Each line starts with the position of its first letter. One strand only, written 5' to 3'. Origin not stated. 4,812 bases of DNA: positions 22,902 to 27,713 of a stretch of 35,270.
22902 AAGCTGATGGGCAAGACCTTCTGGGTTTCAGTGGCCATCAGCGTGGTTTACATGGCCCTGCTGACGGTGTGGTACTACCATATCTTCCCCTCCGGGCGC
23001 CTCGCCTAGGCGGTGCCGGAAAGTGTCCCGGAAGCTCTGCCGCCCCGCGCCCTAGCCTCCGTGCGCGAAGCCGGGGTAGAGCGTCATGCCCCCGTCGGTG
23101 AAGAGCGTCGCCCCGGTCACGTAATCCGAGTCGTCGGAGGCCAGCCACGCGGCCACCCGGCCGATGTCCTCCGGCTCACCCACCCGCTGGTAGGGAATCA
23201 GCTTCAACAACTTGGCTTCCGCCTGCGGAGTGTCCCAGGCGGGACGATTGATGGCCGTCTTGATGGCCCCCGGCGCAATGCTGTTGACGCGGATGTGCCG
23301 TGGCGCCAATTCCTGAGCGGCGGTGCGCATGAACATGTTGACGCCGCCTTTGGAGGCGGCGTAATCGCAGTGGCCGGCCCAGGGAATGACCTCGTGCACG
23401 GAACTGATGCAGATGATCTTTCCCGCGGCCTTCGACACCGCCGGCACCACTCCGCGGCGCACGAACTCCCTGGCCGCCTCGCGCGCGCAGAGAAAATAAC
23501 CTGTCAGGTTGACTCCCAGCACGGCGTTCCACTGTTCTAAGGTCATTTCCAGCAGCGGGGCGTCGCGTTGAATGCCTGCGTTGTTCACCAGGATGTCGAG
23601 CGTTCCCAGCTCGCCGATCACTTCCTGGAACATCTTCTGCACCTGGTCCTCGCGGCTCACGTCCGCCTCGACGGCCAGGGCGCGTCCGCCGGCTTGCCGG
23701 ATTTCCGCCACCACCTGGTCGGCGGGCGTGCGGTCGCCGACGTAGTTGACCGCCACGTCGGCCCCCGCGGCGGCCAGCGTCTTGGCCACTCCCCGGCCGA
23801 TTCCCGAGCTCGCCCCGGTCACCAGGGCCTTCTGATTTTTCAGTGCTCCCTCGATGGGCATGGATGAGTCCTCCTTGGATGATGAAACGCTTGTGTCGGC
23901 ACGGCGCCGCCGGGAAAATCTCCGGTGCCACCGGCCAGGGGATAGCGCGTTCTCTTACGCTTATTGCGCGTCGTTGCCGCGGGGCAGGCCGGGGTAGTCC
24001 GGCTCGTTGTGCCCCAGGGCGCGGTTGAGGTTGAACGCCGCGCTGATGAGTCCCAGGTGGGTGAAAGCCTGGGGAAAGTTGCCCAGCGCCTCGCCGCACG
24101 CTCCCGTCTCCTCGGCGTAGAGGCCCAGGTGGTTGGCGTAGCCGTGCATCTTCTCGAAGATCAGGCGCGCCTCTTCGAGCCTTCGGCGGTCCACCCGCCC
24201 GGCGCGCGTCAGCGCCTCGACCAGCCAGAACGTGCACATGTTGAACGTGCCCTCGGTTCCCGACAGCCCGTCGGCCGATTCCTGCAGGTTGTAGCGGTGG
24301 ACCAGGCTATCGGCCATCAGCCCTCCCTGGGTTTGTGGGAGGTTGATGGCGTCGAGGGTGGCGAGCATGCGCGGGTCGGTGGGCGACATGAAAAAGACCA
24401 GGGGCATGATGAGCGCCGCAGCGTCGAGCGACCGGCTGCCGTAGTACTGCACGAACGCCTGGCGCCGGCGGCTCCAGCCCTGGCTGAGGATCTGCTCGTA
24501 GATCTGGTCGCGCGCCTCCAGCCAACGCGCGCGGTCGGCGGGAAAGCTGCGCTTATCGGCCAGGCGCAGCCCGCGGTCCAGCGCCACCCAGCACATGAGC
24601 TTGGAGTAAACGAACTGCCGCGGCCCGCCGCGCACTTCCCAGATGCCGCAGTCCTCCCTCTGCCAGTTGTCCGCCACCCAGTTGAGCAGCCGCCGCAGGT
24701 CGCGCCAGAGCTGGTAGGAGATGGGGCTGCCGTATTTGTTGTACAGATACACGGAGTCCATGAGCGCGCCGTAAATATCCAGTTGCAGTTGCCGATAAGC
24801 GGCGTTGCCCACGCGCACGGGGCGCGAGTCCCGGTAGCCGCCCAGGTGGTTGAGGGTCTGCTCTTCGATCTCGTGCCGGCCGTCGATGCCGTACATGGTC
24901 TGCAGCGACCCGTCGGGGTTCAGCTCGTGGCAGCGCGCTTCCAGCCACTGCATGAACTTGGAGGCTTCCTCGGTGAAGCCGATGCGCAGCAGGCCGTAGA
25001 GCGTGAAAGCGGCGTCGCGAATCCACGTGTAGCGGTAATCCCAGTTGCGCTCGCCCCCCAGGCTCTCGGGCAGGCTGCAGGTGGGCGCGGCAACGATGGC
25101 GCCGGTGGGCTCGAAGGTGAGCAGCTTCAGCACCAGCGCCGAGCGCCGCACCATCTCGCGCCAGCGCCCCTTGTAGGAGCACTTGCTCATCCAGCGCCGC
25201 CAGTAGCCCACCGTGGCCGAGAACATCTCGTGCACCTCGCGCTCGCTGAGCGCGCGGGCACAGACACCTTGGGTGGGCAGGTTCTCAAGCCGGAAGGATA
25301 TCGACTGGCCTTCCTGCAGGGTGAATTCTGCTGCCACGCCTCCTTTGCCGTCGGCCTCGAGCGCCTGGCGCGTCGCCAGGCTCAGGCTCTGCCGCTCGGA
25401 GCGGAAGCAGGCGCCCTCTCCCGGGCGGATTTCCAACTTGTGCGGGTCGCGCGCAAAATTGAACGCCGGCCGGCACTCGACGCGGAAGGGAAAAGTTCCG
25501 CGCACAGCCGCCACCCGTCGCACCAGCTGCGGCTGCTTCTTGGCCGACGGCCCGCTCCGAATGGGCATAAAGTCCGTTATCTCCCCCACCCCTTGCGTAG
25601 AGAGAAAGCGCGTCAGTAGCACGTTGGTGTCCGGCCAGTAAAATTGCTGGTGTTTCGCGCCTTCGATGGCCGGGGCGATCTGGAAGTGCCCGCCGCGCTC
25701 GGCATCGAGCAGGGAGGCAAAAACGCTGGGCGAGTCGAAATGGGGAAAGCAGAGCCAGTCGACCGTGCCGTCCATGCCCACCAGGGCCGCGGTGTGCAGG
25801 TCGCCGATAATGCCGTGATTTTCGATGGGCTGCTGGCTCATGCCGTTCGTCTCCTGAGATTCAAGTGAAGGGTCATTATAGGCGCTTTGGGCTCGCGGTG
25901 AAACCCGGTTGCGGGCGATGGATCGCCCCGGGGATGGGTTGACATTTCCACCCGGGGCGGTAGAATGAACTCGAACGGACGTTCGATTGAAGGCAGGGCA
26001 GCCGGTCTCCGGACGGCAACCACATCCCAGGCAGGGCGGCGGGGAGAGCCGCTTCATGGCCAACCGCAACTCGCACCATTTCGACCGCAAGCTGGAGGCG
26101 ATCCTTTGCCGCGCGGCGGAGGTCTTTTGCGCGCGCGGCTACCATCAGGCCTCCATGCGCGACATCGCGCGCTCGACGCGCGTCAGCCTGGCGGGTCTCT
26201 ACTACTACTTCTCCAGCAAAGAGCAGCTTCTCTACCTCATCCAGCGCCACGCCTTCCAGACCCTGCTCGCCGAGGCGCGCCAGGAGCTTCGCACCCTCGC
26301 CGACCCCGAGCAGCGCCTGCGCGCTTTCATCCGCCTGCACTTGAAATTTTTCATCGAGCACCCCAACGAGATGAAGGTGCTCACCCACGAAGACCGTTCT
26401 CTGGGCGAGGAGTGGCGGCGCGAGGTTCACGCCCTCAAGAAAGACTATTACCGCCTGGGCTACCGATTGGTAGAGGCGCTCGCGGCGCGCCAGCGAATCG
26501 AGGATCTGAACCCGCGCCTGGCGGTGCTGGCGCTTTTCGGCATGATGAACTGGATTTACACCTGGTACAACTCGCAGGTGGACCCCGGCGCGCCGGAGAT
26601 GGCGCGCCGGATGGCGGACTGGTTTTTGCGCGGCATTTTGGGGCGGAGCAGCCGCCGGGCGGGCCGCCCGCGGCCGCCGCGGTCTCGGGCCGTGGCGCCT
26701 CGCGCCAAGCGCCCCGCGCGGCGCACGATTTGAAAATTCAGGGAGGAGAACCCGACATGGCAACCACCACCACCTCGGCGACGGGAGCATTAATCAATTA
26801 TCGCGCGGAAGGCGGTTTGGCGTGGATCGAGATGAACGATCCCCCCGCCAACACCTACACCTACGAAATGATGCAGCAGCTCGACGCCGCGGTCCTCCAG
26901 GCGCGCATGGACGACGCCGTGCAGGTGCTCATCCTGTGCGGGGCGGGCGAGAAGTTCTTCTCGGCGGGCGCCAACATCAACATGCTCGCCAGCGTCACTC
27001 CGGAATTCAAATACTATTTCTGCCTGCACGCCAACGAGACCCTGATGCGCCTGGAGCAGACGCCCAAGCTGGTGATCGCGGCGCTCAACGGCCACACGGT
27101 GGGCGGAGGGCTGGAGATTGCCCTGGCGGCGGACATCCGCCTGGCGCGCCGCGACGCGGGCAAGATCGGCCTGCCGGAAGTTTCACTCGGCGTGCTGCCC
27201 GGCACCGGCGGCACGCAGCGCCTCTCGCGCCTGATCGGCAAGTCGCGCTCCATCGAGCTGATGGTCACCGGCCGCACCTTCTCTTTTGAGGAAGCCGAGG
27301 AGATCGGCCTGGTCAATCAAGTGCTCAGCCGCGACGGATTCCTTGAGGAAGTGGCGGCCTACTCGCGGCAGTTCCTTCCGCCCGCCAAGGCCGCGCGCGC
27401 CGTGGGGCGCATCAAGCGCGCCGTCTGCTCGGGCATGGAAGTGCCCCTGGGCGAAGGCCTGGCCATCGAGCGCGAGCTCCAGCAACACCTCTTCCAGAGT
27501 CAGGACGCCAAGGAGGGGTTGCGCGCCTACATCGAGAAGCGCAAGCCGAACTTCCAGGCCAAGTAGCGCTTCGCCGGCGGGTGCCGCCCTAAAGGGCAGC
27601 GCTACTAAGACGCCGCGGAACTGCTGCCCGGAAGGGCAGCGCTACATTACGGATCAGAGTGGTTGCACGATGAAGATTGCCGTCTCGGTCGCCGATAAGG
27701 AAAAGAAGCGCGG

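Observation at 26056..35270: Hybrid aryl-CoA cluster: BoxB-like oxygenase and Dch-like hydratase with a 4-hydroxybenzoyl-CoA-reductase-like Mo enzyme, but no BoxA, BoxC or benzoyl-CoA reductase in view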

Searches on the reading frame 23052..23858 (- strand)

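Call 39: search_protein_families(library=pfam, proteins=[window:23052-23858:-], max_evalue=0.0001)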
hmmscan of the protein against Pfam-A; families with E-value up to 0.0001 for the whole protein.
window:23052-23858:- (268 aa): 4 families
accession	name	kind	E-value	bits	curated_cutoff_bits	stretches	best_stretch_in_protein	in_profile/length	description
PF13561.12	adh_short_C2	-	9.2e-69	232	27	1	15-259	1-236/236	Enoyl-(Acyl carrier protein) reductase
PF00106.31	adh_short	-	4.2e-59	199.7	26.6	1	10-209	2-192/195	short chain dehydrogenase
PF08659.16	KR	-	1.2e-16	61.6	22.6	1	12-198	4-177/180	KR domain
PF23441.1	SDR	-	2.5e-06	27.5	27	1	6-260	5-257/258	SDR-like rossmann domain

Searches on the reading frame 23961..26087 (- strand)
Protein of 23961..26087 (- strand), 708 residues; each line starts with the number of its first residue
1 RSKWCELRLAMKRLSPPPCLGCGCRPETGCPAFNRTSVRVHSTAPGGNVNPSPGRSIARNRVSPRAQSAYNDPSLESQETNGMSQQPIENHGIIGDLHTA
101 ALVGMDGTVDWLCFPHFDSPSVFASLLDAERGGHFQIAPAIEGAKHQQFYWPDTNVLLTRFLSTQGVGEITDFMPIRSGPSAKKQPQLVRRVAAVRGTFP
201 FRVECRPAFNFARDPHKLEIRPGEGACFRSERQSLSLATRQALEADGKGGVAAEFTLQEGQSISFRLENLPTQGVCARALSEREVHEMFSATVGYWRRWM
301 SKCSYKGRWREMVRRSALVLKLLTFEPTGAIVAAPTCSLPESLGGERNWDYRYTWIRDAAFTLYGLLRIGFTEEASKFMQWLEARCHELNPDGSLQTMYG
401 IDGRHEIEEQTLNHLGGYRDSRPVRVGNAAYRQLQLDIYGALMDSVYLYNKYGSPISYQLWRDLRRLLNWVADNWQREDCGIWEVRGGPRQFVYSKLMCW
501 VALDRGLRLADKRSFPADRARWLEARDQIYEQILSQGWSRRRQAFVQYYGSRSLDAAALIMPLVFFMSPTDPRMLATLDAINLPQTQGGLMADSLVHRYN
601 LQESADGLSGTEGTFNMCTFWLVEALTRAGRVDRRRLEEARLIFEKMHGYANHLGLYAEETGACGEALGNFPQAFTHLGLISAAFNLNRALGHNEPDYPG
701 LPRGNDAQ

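Call 39: search_protein_families(library=pfam, proteins=[window:23961-26087:-], max_evalue=0.0001)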
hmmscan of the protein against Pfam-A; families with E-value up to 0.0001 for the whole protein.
window:23961-26087:- (708 aa): 2 families
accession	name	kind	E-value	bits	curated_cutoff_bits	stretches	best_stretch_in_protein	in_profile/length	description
PF00723.27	Glyco_hydro_15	-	9.5e-75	252.5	22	1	310-684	4-426/427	Glycosyl hydrolases family 15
PF19291.4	TREH_N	-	5.7e-20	71.9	23.1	1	82-221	9-138/211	Trehalase-like, N-terminal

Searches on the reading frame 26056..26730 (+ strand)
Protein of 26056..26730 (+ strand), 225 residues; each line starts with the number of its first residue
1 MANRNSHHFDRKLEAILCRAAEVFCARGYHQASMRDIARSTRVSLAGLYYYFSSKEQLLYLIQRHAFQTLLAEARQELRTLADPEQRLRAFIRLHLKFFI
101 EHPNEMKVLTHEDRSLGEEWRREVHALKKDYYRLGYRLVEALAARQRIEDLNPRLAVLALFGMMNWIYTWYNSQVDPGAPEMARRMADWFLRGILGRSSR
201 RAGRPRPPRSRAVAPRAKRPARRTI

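Call 6: search_protein_families(library=pfam, proteins=[window:26056-26730:+], max_evalue=0.001)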
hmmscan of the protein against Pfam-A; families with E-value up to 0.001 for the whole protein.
window:26056-26730:+ (225 aa): 2 families
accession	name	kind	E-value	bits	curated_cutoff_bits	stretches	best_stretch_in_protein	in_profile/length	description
PF17932.6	TetR_C_24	-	5.8e-27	94.6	26.4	1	82-194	2-114/114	Tetracyclin repressor-like, C-terminal domain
PF00440.29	TetR_N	-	4.1e-14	52.5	24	1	16-59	1-44/47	Bacterial regulatory proteins, tetR family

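Call 7: search_protein_families(library=ncbifam, proteins=[window:26056-26730:+], max_evalue=0.001)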
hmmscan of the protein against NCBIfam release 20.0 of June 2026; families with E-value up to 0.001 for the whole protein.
window:26056-26730:+ (225 aa): 20 families
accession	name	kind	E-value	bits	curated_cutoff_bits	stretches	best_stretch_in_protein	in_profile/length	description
NF050111.1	TransRegSACE7040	equivalog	3.3e-20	72.8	250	1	14-167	4-155/186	SACE_7040 family transcriptional regulator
NF053878.1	FATransRegFadRBac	equivalog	4.7e-19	68.9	200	1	11-174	3-168/190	fatty acid metabolism transcriptional regulator FadR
NF053731.1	TransRegFasRMycb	equivalog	6.2e-14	52.2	330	1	14-113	14-113/199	HTH-type transcriptional activator FasR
NF037937.1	septum_RefZ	equivalog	1.7e-13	50.9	180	1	14-168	2-159/195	forespore capture DNA-binding protein RefZ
TIGR03613.1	RutR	equivalog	5.5e-12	46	368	1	10-112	7-108/202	pyrimidine utilization regulatory protein R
TIGR03384.1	betaine_BetI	equivalog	1e-11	44.9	201.3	1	20-99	17-96/189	choline-binding transcriptional repressor BetI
NF041196.1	ScbR_bind_reg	equivalog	3.7e-11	43.6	150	1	14-80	9-82/191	ScbR family autoregulator-binding transcription factor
NF011584.0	PRK15008.1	equivalog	2.7e-10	40.5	230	1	5-110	12-116/212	HTH-type transcriptional regulator RutR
NF001978.0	PRK00767.1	equivalog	1e-08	35.2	118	1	22-94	20-93/197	transcriptional regulator BetI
NF053516.1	TranRepPrsAVib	equivalog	1.2e-07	31.8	300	1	14-85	9-80/208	TetR family transcriptional repressor PsrA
TIGR03968.1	mycofact_TetR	equivalog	1.5e-06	27.9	224.9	1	16-104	14-98/190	mycofactocin system transcriptional regulator MftR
NF051852.1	efflux_TF_MtrR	exception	1.8e-06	27.9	280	1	14-83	13-82/205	multidrug efflux system transcriptional repressor MtrR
NF007430.0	PRK09975.1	equivalog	4.1e-06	26.1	274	1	10-107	10-108/220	acrEF/envCD operon transcriptional regulator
NF007949.0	PRK10668.1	equivalog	5.1e-05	22.9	271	1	12-167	12-179/216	multidrug efflux transporter transcriptional repressor AcrR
NF051457.1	acryl_TF_AcuR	equivalog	9.3e-05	21.8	247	1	14-133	20-144/204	acrylate utilization transcriptional regulator AcuR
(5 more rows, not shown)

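Call 74: search_solved_structures(query=window:26056-26730:+, max_evalue=1e-8)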
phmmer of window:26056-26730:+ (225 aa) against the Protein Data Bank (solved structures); distinct sequences matched with E-value up to 1e-8: 15.
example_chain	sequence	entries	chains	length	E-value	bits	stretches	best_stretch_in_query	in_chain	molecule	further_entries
3vpr_A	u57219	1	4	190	1.7e-22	83.2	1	15-195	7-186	Transcriptional regulator, TetR family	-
5k7f_A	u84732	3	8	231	3.3e-22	82.3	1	12-174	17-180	Transcriptional regulator, TetR family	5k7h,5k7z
3ccy_A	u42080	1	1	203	9.5e-20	74.2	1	2-196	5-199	Putative TetR-family transcriptional regulator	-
3dcf_A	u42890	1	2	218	7.9e-17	64.7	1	10-193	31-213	transcriptional regulator of the TetR/AcrR family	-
5gp9_A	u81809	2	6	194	1.5e-13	54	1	12-170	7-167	Transcriptional regulator (TetR/AcrR family)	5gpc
9b7y_A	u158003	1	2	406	2e-13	53.6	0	12-110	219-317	Transcriptional repressor Mce3R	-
4mxm_A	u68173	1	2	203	8.1e-13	51.6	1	16-184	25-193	Transcriptional regulator I2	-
4mo7_A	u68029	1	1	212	9.3e-13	51.4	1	16-184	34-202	Transcriptional regulator I2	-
5gpa_A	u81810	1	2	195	1e-12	51.3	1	12-170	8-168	Transcriptional regulator (TetR/AcrR family)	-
2iai_A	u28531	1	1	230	1.3e-11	47.7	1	14-179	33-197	Putative transcriptional regulator SCO3833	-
1vi0_A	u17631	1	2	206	1.6e-11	47.4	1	15-173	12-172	transcriptional regulator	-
3whb_A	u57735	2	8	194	1.7e-11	47.3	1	15-172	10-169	Fatty acid metabolism regulator protein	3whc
6o6p_A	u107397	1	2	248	2.5e-11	46.7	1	10-114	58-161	TetR family transcriptional regulator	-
6o6n_A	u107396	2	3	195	2.6e-11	46.6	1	13-114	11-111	TetR family transcriptional regulator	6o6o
3him_A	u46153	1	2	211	7.6e-11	45.1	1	16-192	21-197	Probable transcriptional regulator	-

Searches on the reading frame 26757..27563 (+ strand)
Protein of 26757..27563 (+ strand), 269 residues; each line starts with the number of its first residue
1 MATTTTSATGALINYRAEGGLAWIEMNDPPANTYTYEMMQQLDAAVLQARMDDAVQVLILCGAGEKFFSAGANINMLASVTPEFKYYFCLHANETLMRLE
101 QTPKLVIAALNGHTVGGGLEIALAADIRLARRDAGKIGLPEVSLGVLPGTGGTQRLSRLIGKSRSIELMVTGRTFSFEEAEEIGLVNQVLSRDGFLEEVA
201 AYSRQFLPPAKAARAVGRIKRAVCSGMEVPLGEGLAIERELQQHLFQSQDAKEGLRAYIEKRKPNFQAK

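Call 6: search_protein_families(library=pfam, proteins=[window:26757-27563:+], max_evalue=0.001)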
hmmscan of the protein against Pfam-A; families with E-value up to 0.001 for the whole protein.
window:26757-27563:+ (269 aa): 2 families
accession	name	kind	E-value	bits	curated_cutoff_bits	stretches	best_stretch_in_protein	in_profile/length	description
PF00378.25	ECH_1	-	1e-55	189.3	27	1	17-268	2-250/251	Enoyl-CoA hydratase/isomerase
PF16113.10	ECH_2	-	5.4e-26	92.3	27.2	1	23-194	3-176/335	Enoyl-CoA hydratase/isomerase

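Call 7: search_protein_families(library=ncbifam, proteins=[window:26757-27563:+], max_evalue=0.001)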
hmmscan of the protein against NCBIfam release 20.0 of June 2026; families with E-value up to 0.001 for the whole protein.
window:26757-27563:+ (269 aa): 73 families (the best 25 are shown)
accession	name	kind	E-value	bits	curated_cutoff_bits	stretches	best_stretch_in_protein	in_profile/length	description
NF005803.0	PRK07658.1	equivalog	1.7e-61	207.9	313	1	13-269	4-257/257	enoyl-CoA hydratase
NF004475.0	PRK05809.1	subfamily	5.7e-59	199.7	394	1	15-269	8-260/260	short-chain-enoyl-CoA hydratase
NF006566.0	PRK09076.1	subfamily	2.5e-56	191.1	286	1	13-268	7-259/260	enoyl-CoA hydratase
NF006007.0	PRK08138.1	subfamily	8.9e-56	189.1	355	1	10-269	7-261/261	enoyl-CoA hydratase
NF005802.0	PRK07657.1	equivalog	8.3e-55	186.1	363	1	21-267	14-258/260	enoyl-CoA hydratase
NF004517.0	PRK05862.1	equivalog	5e-53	180.2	396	1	18-268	11-256/257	enoyl-CoA hydratase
NF051848.1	EnCoAHydtEchA19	equivalog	5.9e-52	176.8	400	1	18-268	7-257/258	enoyl-CoA hydratase EchA19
NF004634.0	PRK05980.1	equivalog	3.9e-49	167.4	375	1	13-267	5-261/263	crotonase/enoyl-CoA hydratase family protein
NF007239.0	PRK09674.1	equivalog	2.2e-46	158.4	371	1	21-268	14-256/257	2,3-dehydroadipyl-CoA hydratase PaaF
NF004781.0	PRK06127.1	subfamily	3.3e-45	154.8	291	1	4-268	5-268/269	enoyl-CoA hydratase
NF042430.2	EnCoAhydt_DpgD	equivalog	4.8e-43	147.5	400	1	15-268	1-257/258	enoyl-CoA-hydratase DpgD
NF005864.0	PRK07799.1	equivalog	6.8e-41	140.2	316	1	17-268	14-265/266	crotonase/enoyl-CoA hydratase family protein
NF008363.0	PRK11154.1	equivalog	5e-40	137.3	869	1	19-201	14-200/708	fatty acid oxidation complex subunit alpha FadJ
TIGR02280.1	PaaB1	equivalog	2.4e-39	135.4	345.15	1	17-269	5-256/256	2-(1,2-epoxy-1,2-dihydrophenyl)acetyl-CoA isomerase PaaG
NF005804.0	PRK07659.1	equivalog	3.1e-39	135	311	1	12-268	7-259/260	enoyl-CoA hydratase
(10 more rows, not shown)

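Call 54: search_solved_structures(query=window:26757-27563:+, max_evalue=1e-30)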
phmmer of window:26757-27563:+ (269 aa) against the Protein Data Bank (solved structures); distinct sequences matched with E-value up to 1e-30: 29.
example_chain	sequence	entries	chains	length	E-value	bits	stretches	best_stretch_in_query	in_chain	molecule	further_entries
2ppy_A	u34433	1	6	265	2.6e-71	243.2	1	17-267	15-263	Enoyl-CoA hydratase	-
5zai_A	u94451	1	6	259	6.2e-54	186.3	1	13-269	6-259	3-hydroxypropionyl-coenzyme A dehydratase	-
2pbp_A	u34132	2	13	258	2.4e-46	161.5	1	14-269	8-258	Enoyl-CoA hydratase subunit I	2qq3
6lvp_A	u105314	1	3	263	1.8e-45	158.6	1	7-269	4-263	Enoyl-CoA hydratase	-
9qwv_A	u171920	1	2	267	2.9e-45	157.9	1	11-267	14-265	Enoyl-CoA hydratase, mitochondrial, putative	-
3pea_A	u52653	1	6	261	1.1e-43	152.7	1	12-268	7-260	Enoyl-CoA hydratase/isomerase family protein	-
5xzd_A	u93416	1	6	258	1.3e-43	152.5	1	17-268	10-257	Enoyl-CoA hydratase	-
5z7r_A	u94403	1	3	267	1.6e-42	148.9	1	16-263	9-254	Short-chain-enoyl-CoA hydratase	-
3kqf_A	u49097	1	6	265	2.6e-42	148.3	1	28-267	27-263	Enoyl-CoA hydratase/isomerase family protein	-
3q0j_A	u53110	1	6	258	5e-41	144.1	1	23-267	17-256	enoyl-CoA hydratase echA8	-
3pzk_A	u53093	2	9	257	5.3e-41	144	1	23-267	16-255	e enoyl-CoA hydratase echA8 | enoyl-CoA hydratase echA8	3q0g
3h81_A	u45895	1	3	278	6e-41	143.8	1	22-267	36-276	enoyl-CoA hydratase echA8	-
3moy_A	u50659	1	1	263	8.5e-41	143.3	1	14-267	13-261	Probable enoyl-CoA hydratase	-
4fjw_D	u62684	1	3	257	1.4e-40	142.6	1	23-267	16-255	Probable enoyl-CoA hydratase echA8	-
5jbw_A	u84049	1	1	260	3.6e-39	138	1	26-267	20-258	3-hydroxybutyryl-CoA dehydratase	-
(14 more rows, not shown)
